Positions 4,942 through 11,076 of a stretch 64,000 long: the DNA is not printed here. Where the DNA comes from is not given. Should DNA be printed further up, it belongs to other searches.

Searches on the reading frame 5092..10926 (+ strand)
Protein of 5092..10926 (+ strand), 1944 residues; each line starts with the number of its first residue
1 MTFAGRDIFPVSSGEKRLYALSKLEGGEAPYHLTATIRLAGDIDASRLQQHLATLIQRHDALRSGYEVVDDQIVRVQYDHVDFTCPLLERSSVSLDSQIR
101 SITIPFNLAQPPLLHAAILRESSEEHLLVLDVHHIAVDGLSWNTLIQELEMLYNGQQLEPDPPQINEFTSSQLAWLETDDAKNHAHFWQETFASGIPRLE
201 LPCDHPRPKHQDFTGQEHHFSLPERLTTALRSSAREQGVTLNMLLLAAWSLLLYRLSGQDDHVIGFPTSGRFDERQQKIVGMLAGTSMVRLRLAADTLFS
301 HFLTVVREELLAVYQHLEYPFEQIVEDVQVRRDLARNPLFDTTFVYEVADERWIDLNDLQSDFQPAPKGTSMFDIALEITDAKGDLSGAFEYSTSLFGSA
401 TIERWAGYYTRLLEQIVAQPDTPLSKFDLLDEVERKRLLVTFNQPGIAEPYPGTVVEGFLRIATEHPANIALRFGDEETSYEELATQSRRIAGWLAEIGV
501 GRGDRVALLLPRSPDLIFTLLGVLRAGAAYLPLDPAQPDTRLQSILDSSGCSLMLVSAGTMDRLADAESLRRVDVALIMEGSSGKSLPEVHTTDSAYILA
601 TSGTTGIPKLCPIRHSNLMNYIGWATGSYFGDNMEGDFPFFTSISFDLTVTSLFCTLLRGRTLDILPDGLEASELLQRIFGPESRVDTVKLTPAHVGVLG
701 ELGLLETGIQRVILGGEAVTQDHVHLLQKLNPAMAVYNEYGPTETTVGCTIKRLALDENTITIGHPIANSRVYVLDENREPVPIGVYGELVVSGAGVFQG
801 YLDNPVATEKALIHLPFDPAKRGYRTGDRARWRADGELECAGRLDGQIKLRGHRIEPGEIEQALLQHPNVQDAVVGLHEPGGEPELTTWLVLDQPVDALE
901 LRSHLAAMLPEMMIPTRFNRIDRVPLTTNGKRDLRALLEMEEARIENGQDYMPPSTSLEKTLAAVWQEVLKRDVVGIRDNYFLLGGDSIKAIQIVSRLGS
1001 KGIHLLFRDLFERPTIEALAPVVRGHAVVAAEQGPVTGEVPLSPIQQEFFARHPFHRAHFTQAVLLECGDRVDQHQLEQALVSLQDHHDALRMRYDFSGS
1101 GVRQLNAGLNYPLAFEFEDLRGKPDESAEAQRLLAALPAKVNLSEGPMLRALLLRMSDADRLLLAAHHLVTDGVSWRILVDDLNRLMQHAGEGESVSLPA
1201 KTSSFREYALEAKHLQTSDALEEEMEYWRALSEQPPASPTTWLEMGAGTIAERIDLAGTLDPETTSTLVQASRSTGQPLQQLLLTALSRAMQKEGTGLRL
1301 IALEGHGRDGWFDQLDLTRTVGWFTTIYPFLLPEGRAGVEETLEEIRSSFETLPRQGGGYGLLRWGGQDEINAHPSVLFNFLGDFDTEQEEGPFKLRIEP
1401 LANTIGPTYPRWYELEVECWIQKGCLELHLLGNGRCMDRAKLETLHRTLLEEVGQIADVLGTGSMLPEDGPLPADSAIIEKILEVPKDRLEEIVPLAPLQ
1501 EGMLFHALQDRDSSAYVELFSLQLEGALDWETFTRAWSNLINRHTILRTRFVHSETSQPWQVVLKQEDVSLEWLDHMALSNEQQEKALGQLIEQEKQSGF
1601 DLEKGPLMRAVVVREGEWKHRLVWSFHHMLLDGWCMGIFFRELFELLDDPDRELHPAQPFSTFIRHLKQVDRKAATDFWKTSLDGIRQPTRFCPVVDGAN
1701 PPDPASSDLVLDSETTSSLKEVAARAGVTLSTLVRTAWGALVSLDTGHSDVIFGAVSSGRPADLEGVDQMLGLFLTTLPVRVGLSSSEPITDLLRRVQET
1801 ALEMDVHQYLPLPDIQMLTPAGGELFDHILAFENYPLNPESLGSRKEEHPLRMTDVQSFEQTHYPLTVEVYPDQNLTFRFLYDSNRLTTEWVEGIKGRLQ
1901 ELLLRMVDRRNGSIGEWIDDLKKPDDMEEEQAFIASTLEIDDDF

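Call 74: search_protein_families(library=pfam, proteins=[window:5092-10926:+], max_evalue=0.00001)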
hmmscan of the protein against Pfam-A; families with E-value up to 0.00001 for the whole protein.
window:5092-10926:+ (1944 aa): 5 families
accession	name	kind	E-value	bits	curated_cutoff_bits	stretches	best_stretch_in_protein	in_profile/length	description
PF00668.25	Condensation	-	1.2e-241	802.6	30.6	3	7-439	3-456/456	Condensation domain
PF00501.34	AMP-binding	-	2.3e-66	224.6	29.9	1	462-802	4-384/384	AMP-binding enzyme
PF00550.31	PP-binding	-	1.4e-10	41.7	20.8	1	961-1020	2-64/67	Phosphopantetheine attachment site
PF13193.12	AMP-binding_C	-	9.3e-08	33.3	24.5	1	859-931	1-76/76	AMP-binding enzyme C-terminal domain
PF16911.10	PapA_C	-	9.3e-06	25.6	30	0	218-251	8-41/203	Phthiocerol/phthiodiolone dimycocerosyl transferase C-terminus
